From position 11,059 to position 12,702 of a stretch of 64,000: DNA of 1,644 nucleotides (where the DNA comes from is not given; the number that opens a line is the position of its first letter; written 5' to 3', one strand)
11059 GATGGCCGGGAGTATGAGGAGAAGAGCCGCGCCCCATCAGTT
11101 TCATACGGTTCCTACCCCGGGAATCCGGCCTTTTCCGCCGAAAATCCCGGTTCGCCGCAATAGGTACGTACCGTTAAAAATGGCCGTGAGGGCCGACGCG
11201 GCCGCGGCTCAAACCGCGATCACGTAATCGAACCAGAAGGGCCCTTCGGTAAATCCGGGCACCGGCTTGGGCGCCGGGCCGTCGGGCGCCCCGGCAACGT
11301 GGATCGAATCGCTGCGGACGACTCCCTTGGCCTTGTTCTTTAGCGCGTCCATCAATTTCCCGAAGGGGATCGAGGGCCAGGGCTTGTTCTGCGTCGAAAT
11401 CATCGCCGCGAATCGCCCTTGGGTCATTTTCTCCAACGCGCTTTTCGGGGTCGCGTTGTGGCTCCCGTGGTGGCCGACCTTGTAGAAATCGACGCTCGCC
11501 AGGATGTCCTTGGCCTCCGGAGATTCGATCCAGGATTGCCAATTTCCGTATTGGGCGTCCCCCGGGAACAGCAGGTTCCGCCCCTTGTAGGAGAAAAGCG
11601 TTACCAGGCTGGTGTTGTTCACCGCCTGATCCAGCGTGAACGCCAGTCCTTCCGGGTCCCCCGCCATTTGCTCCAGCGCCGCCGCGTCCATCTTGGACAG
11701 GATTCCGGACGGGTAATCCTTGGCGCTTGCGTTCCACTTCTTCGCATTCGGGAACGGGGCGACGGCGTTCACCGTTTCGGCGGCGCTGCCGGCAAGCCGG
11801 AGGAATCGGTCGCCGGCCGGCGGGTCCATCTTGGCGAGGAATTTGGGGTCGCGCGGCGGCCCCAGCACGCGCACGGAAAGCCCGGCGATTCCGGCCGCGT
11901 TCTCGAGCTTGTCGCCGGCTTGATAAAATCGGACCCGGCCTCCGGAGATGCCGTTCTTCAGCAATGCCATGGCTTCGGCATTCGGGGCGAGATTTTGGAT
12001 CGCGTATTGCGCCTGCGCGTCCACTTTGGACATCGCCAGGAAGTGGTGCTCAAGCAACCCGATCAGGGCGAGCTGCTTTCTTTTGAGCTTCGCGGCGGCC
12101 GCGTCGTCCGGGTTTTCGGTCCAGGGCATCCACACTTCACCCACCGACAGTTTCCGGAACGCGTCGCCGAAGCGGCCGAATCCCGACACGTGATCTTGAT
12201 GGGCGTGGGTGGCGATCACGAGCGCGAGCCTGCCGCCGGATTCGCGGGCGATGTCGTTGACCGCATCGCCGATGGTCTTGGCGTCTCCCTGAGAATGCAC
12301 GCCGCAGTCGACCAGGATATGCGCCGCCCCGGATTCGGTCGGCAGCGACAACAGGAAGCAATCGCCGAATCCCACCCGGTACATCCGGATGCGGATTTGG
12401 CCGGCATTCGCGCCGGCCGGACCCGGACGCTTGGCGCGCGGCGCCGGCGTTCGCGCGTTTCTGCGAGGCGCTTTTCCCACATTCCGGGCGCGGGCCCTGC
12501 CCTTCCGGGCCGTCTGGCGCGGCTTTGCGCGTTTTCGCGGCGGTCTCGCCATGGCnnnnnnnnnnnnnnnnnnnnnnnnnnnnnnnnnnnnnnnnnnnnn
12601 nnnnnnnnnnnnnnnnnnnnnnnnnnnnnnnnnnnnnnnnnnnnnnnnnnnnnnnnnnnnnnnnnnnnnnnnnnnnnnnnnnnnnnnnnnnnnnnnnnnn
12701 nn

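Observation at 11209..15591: Translationally coupled three-gene cassette: patatin-like phospholipase, 605-aa cytoplasmic thermolysin-like metalloprotease and MBL-fold hydrolase, placed directly downstream of a phosphorelay cluster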

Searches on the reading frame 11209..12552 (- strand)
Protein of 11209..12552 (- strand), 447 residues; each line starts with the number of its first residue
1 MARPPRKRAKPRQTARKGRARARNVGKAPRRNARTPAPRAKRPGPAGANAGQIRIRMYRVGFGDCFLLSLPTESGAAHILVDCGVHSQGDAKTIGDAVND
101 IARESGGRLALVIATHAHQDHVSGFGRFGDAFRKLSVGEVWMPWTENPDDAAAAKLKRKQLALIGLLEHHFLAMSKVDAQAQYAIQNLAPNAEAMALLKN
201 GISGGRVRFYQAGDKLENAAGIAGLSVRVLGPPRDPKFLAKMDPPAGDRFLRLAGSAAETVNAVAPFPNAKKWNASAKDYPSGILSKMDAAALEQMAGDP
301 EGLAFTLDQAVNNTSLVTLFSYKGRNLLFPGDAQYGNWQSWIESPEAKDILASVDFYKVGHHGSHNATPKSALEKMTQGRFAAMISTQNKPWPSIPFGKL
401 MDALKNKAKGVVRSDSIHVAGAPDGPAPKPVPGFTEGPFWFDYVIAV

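Call 3: search_protein_families(library=pfam, proteins=[window:11209-12552:-], max_evalue=0.1)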
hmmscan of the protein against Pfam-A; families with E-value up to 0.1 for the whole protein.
window:11209-12552:- (447 aa): 2 families
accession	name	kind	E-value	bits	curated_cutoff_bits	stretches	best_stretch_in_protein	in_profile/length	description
PF00753.33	Lactamase_B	-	4.6e-11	43.5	22.7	1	60-135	3-70/196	Metallo-beta-lactamase superfamily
PF12706.13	Lactamase_B_2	-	0.0081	16.2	27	1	79-126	3-48/200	Beta-lactamase superfamily domain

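Call 4: search_protein_families(library=padloc, proteins=[window:11209-12552:-], max_evalue=0.1)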
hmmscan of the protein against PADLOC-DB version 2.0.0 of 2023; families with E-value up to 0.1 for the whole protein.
window:11209-12552:- (447 aa): 7 families
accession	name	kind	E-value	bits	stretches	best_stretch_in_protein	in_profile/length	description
PDLC03854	LmuA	-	3.9e-23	80.1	2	52-142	2-92/345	-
PDLC03805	RTasMBL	-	6.3e-14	49.9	2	308-390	178-261/322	DRT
PDLC02158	Avs1a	-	8e-13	46.4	2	53-128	1-70/392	-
PDLC04676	PDC-M48B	-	3.4e-10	37.3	2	310-382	213-286/357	-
PDLC04674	PDC-M48B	-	6.9e-09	33.4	1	310-368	140-198/270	-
PDLC04675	PDC-M48B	-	2e-06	25.3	1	310-366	154-210/291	-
PDLC04673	PDC-M48B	-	0.00048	17.6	1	55-132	4-75/296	-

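Call 5: search_protein_families(library=ncbifam, proteins=[window:11209-12552:-], max_evalue=0.1)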
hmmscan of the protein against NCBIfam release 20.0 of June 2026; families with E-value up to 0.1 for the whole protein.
window:11209-12552:- (447 aa): 10 families
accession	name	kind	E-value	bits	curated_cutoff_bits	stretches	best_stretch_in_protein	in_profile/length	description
NF041809.1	Avs1a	equivalog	4.6e-17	61.8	420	2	57-125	1-63/387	AVAST type 1 anti-phage system MBL fold metallo-hydrolase Avs1a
NF058524.1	6A-MBL_enzyme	equivalog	3.2e-07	29.8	220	1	58-128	2-76/346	anti-phage 6A-MBL system MBL-fold protein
TIGR00361.1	ComEC_Rec2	equivalog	6.1e-07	28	190.05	1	309-415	560-660/663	DNA internalization-related competence protein ComEC/Rec2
NF049846.1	blaAHM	exception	2e-06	27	590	1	310-401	192-276/304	AHM family subclass B3-like metallo-beta-lactamase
NF012229.1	bla_class_B_core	domain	0.00034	20.8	100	1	74-127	22-70/139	metallo-beta-lactamase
TIGR03413.1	GSH_gloB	equivalog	0.012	15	200.8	1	96-133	31-68/248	hydroxyacylglutathione hydrolase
NF000427.2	blaCAU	exception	0.021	14.1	500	1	73-128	32-85/262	CAU/MBL1b family subclass B3 metallo-beta-lactamase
TIGR03675.1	arCOG00543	equivalog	0.028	12.7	580.2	1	75-123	196-243/631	beta-CASP ribonuclease aCPSF1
TIGR04559.1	SoxH_rel_PQQ_2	hypoth_equivalog_domain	0.031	13.7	280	1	89-131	47-90/283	quinoprotein relay system zinc metallohydrolase 2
NF033088.2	bla_subclass_B1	equivalog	0.042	13.5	200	1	76-127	40-87/217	subclass B1 metallo-beta-lactamase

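Call 46: find_homologous_proteins(query=window:11209-12552:-)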
Query window:11209-12552:- (447 aa): 3659 proteins with E <= 0.001 among 8000 candidates; the best 120 are listed.
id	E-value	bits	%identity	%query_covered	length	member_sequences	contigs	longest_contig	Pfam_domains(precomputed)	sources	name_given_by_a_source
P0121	2.1e-280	948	95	100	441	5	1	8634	PF00753.34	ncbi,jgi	jgi:beta-lactamase superfamily II metal-dependent hydrolase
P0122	1.2e-169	583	65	87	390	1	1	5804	PF00753.34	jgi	jgi:beta-lactamase superfamily II metal-dependent hydrolase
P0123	7.9e-168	577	61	95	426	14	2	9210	PF00753.34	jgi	jgi:hypothetical protein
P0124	3.1e-167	575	64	87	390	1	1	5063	PF00753.34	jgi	jgi:beta-lactamase superfamily II metal-dependent hydrolase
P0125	3.3e-161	555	62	87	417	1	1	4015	PF00753.34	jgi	-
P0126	3.6e-159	549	60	93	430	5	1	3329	PF00753.34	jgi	jgi:beta-lactamase superfamily II metal-dependent hydrolase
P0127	1.5e-155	537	61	87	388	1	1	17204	PF23023.2,PF00753.34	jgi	jgi:hypothetical protein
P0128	3.7e-154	532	59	88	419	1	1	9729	PF00753.34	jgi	jgi:hypothetical protein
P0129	5.7e-154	531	56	98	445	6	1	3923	PF00753.34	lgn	-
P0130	9.1e-152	524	59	91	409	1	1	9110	PF00753.34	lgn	-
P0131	5.0e-150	518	59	88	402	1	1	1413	PF00753.34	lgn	-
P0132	4.5e-149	515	56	93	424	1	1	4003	PF00753.34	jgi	jgi:hypothetical protein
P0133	5.7e-149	515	59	90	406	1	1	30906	PF00753.34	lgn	-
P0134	1.7e-148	513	54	100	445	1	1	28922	PF00753.34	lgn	-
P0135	3.4e-148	512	59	88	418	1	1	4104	PF00753.34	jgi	jgi:beta-lactamase superfamily II metal-dependent hydrolase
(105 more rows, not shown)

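Call 54: predict_structure(alignment_id=A2)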
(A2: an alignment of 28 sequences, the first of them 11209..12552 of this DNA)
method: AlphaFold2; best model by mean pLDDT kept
length: 447 residues; sequences in the alignment: 28
mean_pLDDT: 78.7   pTM: 0.78
mean pLDDT of the five models: 78.7, 78.1, 77.1, 76.5, 74.6
residues with pLDDT >= 90: 188; 70-90: 120; 50-70: 88; < 50: 51
segments of 3 or more residues with pLDDT < 50: 1-5, 7-44, 364-367
pLDDT, mean of each block of 10 residues (from residue 1): 41 41 40 40 51 96 94 95 90 96 97 92 95 98 95 89 81 74 81 95 96 95 96 79 57 64 54 57 63 58 72 88 96 66 82 92 55 88 86 67 90 91 85 92 96
secondary structure, 60 per line:
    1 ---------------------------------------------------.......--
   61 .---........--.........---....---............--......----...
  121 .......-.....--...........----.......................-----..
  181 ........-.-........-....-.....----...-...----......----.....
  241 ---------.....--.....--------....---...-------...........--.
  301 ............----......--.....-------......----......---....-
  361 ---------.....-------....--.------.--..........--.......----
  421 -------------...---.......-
elements in order: E52-58 E65-72 E75-83 H94-105 E108-113 H119-127 H129-133 E136-143 H151-173 H179-188 H192-199 H201-204 E206-210 E215-217 E226-231 H236-240 E250-254 E257-261 H270-273 H287-297 H300-312 E317-322 E325-329 H337-342 H347-352 E356-359 H370-374 E382-385 H398-407 E410-413 E434-436 E440-446
